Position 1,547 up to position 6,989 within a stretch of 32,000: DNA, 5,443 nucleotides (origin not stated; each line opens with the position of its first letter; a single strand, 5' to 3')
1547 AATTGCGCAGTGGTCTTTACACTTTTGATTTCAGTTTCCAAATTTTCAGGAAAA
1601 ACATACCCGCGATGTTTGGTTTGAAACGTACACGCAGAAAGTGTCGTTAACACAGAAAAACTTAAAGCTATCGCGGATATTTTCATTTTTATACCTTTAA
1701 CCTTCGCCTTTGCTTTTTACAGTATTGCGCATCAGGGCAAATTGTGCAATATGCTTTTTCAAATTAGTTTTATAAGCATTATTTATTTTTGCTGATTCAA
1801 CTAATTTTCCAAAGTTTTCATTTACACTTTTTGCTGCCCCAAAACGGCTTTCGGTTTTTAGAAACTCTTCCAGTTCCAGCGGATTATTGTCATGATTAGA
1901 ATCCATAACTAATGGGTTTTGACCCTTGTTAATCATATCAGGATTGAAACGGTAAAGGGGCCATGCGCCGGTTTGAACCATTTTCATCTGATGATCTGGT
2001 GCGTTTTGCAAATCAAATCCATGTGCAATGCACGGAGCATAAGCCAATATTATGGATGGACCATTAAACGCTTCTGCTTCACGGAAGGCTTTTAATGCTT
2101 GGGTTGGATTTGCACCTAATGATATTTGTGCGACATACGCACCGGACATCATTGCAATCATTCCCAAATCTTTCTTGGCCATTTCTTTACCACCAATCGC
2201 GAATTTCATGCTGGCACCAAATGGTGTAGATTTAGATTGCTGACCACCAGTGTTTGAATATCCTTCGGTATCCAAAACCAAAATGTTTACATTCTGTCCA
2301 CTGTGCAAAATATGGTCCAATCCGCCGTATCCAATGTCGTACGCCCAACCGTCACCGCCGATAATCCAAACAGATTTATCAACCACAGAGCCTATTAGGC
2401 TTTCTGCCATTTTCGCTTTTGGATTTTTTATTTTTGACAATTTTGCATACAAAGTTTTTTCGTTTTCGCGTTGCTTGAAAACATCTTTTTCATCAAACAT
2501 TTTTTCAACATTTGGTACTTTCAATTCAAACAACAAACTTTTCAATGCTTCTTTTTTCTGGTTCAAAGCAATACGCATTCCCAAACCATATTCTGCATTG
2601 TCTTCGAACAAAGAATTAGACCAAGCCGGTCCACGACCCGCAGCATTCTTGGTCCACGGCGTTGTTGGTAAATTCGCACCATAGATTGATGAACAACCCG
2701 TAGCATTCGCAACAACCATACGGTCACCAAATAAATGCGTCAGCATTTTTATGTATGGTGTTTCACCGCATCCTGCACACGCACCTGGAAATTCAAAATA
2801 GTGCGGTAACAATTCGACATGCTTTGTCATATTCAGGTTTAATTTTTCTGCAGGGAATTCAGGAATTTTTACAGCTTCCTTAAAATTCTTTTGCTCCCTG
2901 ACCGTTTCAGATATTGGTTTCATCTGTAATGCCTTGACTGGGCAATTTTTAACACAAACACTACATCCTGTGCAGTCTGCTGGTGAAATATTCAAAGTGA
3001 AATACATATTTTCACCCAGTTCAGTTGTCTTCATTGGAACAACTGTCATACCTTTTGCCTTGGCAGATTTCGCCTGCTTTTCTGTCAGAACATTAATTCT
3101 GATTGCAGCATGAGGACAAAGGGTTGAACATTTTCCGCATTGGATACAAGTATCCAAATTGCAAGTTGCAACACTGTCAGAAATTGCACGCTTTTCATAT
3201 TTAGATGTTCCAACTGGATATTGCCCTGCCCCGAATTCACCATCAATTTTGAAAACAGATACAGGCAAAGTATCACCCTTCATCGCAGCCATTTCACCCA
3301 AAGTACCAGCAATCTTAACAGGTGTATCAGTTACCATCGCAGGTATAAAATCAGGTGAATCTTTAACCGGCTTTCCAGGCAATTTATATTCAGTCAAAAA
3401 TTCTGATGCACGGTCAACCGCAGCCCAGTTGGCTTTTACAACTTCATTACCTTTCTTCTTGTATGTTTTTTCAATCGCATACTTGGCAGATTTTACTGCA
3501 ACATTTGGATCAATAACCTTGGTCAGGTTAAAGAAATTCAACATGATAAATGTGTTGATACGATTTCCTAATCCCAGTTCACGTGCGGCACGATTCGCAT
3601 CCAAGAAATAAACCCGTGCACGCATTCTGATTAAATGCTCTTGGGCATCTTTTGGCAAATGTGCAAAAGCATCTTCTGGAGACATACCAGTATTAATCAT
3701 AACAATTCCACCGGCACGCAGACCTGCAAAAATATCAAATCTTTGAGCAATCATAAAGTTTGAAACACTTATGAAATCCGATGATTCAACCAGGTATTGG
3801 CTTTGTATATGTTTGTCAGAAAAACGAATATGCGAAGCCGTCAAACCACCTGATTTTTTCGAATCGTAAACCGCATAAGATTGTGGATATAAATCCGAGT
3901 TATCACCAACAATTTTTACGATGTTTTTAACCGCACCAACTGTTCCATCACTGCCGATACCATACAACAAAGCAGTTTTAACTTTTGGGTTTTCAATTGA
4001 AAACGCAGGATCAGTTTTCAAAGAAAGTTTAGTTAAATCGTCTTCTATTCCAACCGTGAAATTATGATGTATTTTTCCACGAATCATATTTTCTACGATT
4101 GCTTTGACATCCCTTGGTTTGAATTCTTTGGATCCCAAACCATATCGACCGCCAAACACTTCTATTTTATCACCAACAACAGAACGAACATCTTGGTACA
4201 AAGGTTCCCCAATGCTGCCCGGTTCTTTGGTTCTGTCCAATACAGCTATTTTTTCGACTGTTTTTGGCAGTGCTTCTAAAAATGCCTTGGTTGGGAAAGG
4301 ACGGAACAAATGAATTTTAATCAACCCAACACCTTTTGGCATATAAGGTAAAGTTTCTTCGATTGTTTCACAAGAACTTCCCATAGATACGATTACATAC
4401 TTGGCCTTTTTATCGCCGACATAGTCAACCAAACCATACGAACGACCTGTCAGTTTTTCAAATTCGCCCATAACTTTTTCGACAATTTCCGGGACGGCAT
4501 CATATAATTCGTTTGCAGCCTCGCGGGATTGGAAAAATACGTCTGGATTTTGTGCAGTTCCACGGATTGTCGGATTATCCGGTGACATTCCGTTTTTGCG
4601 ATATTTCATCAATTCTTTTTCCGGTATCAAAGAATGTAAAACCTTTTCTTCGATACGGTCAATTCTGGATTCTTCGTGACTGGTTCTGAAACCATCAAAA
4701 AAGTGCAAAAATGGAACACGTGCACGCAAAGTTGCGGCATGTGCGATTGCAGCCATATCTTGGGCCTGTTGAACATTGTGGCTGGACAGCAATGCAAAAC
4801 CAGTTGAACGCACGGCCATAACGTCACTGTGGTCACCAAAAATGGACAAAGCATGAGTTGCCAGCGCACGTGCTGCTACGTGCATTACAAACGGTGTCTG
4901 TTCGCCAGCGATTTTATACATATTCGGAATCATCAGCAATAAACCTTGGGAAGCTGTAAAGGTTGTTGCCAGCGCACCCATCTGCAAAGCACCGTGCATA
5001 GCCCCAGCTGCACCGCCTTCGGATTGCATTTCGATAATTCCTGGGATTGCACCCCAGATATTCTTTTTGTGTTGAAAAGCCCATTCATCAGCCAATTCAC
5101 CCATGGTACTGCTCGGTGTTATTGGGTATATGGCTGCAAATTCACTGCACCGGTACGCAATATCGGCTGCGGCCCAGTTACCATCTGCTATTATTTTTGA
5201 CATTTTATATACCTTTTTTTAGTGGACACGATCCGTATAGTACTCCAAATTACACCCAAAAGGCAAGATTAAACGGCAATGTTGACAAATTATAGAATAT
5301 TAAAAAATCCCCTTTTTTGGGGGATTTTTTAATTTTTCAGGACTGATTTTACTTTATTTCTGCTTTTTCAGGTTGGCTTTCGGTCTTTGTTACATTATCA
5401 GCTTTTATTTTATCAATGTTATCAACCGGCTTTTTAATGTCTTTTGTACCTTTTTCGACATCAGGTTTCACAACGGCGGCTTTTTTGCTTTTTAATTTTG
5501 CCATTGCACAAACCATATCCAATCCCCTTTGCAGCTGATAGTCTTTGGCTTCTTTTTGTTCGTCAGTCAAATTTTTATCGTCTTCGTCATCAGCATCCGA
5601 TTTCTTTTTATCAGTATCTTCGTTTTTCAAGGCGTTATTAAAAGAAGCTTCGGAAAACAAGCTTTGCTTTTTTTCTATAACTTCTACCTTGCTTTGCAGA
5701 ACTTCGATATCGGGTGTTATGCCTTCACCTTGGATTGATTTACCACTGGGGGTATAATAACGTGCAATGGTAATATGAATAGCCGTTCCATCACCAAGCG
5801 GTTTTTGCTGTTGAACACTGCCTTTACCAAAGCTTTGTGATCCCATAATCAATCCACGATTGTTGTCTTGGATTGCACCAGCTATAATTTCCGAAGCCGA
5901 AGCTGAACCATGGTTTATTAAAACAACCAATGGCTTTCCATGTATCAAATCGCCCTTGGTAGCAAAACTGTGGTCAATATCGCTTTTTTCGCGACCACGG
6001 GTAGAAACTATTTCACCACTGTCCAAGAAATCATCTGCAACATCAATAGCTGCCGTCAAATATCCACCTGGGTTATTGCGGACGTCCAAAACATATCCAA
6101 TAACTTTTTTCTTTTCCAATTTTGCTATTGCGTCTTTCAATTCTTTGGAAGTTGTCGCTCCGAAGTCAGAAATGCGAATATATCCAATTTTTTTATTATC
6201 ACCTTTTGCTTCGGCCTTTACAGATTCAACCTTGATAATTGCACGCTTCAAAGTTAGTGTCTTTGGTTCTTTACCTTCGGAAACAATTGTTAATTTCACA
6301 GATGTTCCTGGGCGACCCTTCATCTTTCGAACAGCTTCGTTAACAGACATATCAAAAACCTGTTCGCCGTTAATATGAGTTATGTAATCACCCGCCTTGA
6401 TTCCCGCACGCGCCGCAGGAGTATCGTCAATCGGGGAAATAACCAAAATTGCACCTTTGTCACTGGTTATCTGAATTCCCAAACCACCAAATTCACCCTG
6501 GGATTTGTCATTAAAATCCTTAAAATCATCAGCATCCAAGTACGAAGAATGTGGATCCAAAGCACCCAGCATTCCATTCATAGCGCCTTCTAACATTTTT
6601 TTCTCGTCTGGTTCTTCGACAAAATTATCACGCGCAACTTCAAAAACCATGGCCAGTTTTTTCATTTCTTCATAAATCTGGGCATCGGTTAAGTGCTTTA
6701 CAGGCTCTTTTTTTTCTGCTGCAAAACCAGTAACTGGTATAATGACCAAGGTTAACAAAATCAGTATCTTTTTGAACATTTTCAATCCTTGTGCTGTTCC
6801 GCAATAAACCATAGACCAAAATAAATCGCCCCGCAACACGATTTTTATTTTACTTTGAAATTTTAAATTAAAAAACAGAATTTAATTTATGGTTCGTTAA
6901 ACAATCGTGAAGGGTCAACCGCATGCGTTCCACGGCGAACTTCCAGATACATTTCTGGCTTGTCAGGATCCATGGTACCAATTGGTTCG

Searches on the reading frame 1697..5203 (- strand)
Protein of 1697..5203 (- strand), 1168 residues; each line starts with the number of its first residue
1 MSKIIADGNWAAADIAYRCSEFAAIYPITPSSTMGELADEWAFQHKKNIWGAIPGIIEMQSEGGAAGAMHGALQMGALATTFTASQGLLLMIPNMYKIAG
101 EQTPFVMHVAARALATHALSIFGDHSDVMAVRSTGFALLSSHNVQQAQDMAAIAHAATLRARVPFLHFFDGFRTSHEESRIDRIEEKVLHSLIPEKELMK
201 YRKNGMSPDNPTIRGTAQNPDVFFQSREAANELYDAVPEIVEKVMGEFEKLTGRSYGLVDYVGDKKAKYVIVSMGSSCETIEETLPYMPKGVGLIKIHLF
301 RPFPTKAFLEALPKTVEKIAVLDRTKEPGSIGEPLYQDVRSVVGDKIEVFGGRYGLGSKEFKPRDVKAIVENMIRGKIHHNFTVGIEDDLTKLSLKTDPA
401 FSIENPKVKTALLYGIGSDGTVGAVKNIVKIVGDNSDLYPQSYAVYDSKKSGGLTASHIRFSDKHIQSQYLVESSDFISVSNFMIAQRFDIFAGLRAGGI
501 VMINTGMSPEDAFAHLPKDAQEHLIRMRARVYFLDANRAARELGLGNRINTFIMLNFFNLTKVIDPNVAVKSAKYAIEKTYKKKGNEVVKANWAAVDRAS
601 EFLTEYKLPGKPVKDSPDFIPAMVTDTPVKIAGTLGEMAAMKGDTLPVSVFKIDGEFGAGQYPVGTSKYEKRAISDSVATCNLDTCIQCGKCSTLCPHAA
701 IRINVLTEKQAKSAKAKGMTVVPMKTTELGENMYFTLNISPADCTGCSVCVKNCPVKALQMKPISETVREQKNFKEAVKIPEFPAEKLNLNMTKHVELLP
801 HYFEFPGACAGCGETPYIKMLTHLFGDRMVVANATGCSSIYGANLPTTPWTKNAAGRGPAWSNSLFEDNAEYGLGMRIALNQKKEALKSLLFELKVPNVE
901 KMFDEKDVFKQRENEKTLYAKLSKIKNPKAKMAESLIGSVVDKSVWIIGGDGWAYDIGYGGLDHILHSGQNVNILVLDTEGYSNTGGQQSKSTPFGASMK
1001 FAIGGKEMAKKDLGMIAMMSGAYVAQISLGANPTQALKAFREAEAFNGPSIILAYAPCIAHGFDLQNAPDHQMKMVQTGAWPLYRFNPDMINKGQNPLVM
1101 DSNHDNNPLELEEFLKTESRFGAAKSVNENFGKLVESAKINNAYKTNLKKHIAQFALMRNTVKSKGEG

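Call 52: search_protein_families(library=pfam, proteins=[window:1697-5203:-], max_evalue=0.00001)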
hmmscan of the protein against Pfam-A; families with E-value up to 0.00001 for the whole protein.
window:1697-5203:- (1168 aa): 12 families
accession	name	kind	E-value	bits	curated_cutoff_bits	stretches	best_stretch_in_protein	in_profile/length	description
PF01855.24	POR_N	-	7.5e-78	261.9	27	1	16-245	3-230/231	Pyruvate flavodoxin/ferredoxin oxidoreductase, thiamine diP-bdg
PF01558.24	POR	-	4.4e-27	95.8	27.4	1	417-600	1-172/173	Pyruvate ferredoxin/flavodoxin oxidoreductase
PF17147.9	PFOR_II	-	3.7e-14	53.3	27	1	267-366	1-102/102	Pyruvate:ferredoxin oxidoreductase core domain II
PF10371.14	EKR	-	7.2e-13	48.6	27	1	622-675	7-55/55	Domain of unknown function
PF12838.12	Fer4_7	-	8.3e-10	39.4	27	1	685-758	1-52/52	4Fe-4S dicluster domain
PF02775.26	TPP_enzyme_C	-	1.9e-09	37.9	21.9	1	942-1052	46-149/151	Thiamine pyrophosphate enzyme, C-terminal TPP binding domain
PF13484.11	Fer4_16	-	1e-08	36.3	30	0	685-714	1-32/66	4Fe-4S double cluster binding domain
PF00037.32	Fer4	-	2.6e-08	33.8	21.1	0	682-702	4-24/24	4Fe-4S binding domain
PF13187.11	Fer4_9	-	7.1e-08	32.8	27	0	743-813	1-41/52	4Fe-4S dicluster domain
PF14697.11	Fer4_21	-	3.7e-06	27.4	35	0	680-761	2-59/59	4Fe-4S dicluster domain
PF13237.11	Fer4_10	-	5.6e-06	26.6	25.5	0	738-765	3-32/53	4Fe-4S dicluster domain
PF12837.12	Fer4_6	-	9.6e-06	25.8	25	0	739-759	4-24/24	4Fe-4S binding domain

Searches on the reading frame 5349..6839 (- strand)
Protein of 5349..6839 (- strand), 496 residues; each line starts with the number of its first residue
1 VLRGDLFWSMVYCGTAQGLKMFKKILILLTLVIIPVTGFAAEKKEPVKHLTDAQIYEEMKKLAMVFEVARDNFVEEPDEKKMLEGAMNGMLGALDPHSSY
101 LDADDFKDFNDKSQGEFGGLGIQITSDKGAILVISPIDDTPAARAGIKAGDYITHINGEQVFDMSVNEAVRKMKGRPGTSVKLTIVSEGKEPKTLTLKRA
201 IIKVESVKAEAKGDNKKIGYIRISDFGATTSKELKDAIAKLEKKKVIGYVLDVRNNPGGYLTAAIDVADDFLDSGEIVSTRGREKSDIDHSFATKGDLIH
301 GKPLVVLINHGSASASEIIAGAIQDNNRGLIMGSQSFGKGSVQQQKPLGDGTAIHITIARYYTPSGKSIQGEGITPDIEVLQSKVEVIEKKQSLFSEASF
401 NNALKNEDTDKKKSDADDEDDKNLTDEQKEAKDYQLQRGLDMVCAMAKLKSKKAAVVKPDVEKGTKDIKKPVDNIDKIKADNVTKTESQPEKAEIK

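Call 52: search_protein_families(library=pfam, proteins=[window:5349-6839:-], max_evalue=0.00001)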
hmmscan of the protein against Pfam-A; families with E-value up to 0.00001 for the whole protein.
window:5349-6839:- (496 aa): 5 families
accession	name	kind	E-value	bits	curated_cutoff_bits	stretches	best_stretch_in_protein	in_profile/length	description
PF03572.23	Peptidase_S41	-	1.9e-59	200.4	24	1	217-380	1-165/165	Peptidase family S41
PF17820.7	PDZ_6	-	1.1e-13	51.1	27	1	135-186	4-53/54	PDZ domain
PF13180.12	PDZ_2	-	6.5e-13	49.2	27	1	118-191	1-73/80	PDZ domain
PF00595.29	PDZ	-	9.4e-12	45.6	23.2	1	117-185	9-80/81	PDZ domain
PF22694.1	CtpB_N-like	-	1.1e-10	42.2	27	1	52-104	35-84/85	Activating protease CtpB N-terminal domain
